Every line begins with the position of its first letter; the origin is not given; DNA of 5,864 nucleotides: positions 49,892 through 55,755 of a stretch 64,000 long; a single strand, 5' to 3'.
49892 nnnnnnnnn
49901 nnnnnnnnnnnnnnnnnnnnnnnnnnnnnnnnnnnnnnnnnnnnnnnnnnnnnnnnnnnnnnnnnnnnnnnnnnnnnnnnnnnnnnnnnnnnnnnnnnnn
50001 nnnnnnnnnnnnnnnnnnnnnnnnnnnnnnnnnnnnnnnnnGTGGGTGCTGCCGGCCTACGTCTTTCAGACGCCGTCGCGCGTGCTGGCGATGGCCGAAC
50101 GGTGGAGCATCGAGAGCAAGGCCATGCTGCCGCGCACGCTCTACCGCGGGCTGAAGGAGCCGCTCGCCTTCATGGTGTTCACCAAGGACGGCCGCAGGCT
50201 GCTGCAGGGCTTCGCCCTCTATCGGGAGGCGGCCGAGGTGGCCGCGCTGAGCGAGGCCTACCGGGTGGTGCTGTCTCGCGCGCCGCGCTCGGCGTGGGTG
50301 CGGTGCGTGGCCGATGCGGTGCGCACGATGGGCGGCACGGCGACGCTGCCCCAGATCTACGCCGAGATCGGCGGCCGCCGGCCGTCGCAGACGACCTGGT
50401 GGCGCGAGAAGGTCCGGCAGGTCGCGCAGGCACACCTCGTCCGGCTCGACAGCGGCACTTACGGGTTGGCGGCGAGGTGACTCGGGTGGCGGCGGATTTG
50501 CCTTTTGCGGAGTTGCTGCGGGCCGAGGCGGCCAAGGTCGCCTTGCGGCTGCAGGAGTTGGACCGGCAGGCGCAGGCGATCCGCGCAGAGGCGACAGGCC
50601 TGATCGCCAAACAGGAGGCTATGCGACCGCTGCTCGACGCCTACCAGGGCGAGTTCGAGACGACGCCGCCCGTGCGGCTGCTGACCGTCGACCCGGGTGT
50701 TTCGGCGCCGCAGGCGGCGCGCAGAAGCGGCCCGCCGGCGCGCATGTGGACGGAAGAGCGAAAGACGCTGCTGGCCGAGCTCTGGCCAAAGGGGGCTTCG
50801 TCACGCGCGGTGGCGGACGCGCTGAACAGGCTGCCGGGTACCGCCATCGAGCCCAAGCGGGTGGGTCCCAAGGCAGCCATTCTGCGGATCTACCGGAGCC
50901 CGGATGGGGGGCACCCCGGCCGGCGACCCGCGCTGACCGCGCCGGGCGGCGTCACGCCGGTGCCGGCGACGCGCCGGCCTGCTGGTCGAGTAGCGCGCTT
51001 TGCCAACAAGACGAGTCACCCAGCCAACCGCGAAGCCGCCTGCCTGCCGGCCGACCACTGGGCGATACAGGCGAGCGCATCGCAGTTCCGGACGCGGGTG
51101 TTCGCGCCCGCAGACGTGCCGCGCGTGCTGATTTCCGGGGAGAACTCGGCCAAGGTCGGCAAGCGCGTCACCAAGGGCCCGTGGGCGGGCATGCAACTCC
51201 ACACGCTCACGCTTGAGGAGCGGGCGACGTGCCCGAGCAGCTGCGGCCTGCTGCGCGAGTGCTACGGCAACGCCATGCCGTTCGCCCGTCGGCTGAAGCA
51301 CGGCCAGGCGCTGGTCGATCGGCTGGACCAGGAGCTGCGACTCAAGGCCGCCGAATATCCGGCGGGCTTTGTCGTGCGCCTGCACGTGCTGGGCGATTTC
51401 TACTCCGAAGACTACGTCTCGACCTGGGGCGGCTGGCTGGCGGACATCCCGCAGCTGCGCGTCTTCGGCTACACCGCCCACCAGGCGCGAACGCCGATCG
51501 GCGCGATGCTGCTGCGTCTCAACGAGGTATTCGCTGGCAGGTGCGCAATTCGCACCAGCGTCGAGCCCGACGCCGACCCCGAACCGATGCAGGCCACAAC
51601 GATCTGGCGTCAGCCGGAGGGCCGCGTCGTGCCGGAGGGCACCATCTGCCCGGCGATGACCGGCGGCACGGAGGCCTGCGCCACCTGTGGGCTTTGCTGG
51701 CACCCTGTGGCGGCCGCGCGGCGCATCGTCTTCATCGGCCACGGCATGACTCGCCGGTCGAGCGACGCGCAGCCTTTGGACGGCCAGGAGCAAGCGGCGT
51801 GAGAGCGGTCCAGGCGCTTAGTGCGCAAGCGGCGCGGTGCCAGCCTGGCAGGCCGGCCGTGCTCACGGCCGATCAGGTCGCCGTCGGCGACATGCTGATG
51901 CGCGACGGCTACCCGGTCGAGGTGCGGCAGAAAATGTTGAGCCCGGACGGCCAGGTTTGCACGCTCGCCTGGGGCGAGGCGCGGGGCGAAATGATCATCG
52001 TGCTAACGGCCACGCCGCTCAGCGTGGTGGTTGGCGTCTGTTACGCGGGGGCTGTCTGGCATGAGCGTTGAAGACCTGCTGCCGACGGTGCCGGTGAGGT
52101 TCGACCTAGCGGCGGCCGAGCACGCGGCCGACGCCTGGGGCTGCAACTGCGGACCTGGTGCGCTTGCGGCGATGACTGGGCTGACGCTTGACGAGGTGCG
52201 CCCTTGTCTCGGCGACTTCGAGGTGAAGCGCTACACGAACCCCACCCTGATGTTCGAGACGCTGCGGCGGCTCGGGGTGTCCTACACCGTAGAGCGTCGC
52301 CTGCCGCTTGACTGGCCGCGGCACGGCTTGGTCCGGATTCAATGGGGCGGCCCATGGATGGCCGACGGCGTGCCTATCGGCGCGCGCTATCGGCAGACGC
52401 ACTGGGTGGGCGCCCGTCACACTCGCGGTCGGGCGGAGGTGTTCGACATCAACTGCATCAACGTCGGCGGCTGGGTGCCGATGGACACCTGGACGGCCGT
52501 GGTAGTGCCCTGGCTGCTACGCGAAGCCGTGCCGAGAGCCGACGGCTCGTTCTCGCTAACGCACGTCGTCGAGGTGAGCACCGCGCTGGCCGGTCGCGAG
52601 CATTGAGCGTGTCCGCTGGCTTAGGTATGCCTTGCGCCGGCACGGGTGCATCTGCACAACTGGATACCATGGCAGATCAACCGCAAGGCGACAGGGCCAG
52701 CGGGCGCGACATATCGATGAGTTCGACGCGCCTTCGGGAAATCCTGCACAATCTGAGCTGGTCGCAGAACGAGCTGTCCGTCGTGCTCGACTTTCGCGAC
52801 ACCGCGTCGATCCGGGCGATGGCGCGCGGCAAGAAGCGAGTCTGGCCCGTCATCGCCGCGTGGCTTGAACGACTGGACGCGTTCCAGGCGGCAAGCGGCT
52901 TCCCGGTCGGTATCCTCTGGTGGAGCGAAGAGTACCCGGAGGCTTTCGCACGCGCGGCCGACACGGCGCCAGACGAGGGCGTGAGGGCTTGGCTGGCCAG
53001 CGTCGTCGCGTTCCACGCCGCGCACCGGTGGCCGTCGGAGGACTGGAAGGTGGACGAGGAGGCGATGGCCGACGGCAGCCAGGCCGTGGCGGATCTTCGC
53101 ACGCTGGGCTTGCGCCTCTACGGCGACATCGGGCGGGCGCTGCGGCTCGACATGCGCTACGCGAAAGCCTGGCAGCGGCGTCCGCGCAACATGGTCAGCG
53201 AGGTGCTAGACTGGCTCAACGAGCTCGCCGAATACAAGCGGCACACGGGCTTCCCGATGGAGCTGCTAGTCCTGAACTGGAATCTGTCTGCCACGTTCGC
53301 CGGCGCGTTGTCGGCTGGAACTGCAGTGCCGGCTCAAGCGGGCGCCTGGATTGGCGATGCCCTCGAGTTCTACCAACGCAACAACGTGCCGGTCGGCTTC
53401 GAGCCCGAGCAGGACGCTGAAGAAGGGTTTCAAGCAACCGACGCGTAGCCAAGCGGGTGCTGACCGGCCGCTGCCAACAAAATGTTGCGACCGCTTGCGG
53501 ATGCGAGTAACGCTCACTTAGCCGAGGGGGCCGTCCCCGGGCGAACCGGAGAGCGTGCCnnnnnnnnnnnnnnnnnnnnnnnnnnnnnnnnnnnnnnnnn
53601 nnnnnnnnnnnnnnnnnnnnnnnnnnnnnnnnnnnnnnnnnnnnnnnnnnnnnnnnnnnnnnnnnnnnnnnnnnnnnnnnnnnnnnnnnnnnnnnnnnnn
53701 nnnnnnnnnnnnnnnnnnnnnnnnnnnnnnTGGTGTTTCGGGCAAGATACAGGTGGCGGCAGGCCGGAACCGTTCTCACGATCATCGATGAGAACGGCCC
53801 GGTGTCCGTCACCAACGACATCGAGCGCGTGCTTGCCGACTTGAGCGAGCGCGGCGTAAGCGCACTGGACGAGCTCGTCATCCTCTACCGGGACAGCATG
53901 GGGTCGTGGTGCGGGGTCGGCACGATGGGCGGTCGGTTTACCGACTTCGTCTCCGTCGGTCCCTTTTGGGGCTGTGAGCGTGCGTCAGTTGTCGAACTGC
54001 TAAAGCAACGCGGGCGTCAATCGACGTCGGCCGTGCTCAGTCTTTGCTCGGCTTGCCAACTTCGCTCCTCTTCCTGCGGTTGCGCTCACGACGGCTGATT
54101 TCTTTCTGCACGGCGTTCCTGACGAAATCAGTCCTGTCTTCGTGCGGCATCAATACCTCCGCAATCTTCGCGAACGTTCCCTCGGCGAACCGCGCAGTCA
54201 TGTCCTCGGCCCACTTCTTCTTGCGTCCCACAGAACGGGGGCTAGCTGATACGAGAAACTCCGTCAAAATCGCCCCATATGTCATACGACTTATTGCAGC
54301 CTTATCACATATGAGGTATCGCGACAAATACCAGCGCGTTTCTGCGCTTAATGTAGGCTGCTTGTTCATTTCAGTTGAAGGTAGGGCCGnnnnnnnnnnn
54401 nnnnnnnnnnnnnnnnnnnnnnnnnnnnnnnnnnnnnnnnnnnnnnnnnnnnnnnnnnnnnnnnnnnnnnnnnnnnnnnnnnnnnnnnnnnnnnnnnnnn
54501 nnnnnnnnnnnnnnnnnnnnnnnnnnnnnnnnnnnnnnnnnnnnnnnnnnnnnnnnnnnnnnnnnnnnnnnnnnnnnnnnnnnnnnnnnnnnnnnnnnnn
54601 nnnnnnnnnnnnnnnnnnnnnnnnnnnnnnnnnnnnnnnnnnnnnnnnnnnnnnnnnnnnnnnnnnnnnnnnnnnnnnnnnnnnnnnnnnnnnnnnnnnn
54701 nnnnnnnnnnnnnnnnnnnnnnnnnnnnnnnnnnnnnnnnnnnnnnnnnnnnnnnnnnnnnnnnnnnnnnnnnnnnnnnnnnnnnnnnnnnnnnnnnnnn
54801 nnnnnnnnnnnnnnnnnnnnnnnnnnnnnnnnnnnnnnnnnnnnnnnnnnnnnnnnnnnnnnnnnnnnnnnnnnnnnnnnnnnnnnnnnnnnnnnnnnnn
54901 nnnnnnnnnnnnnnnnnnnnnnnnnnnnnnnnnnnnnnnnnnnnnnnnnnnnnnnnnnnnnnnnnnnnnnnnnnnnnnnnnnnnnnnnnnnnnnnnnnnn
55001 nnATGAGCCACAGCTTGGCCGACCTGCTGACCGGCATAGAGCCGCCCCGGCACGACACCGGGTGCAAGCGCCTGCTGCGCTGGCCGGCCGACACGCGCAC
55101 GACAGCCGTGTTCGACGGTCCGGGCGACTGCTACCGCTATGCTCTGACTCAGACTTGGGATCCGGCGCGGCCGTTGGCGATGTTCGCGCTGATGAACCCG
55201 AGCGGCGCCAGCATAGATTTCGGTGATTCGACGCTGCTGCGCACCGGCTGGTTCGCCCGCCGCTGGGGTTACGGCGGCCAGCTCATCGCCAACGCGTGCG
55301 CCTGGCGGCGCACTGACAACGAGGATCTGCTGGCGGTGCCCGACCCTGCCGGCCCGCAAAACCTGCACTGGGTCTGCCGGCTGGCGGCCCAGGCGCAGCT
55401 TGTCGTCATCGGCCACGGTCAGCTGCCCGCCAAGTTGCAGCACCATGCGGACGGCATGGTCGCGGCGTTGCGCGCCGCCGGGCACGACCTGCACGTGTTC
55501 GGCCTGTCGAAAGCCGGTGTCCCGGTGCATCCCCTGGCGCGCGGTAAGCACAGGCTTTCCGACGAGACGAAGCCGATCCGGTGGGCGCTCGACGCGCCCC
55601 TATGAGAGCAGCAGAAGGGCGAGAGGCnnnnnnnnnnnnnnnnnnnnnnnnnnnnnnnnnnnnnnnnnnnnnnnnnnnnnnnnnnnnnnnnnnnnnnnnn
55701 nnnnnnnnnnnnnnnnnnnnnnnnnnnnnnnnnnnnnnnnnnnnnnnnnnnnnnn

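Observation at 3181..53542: Bulged GC stem-loop 'leader box' fixed 17-24 nt upstream of at least 15 start codons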

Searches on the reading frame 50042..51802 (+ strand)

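Call 8: search_protein_families(library=pfam, proteins=[window:50042-51802:+], max_evalue=0.001)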
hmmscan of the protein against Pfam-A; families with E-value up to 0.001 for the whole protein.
window:50042-51802:+ (586 aa): 2 families
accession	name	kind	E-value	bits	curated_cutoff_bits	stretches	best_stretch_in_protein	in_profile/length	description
PF23872.1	DUF7227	-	1.7e-06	28.2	27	0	517-575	164-218/223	Domain of unknown function (DUF7227)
PF17338.8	GP88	-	1.8e-06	28.4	24.4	1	422-482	76-139/230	Gene product 88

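Call 29: search_protein_families(library=phrogs, proteins=[window:50042-51802:+], max_evalue=0.001)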
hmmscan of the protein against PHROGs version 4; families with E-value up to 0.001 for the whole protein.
window:50042-51802:+ (586 aa): 2 families
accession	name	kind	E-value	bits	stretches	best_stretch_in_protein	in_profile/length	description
phrog_2554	-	unknown function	3.2e-25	90.1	1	391-574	343-519/529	-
phrog_1392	-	unknown function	2.7e-12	47.6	1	430-561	133-275/296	-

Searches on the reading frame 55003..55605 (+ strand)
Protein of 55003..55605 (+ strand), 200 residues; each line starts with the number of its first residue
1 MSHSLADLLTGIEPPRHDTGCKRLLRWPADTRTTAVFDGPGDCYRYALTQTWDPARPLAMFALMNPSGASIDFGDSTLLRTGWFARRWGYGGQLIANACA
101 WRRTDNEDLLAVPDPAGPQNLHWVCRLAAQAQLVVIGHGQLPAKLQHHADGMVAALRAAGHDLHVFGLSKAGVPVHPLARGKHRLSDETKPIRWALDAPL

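Call 92: search_protein_families(library=pfam, proteins=[window:55003-55605:+], max_evalue=0.01)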
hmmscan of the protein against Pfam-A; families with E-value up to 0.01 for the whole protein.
window:55003-55605:+ (200 aa): 1 family
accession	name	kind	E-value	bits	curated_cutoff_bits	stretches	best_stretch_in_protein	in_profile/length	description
PF07799.17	DUF1643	-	4.5e-29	101.6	22.5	1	45-178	1-134/134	Protein of unknown function (DUF1643)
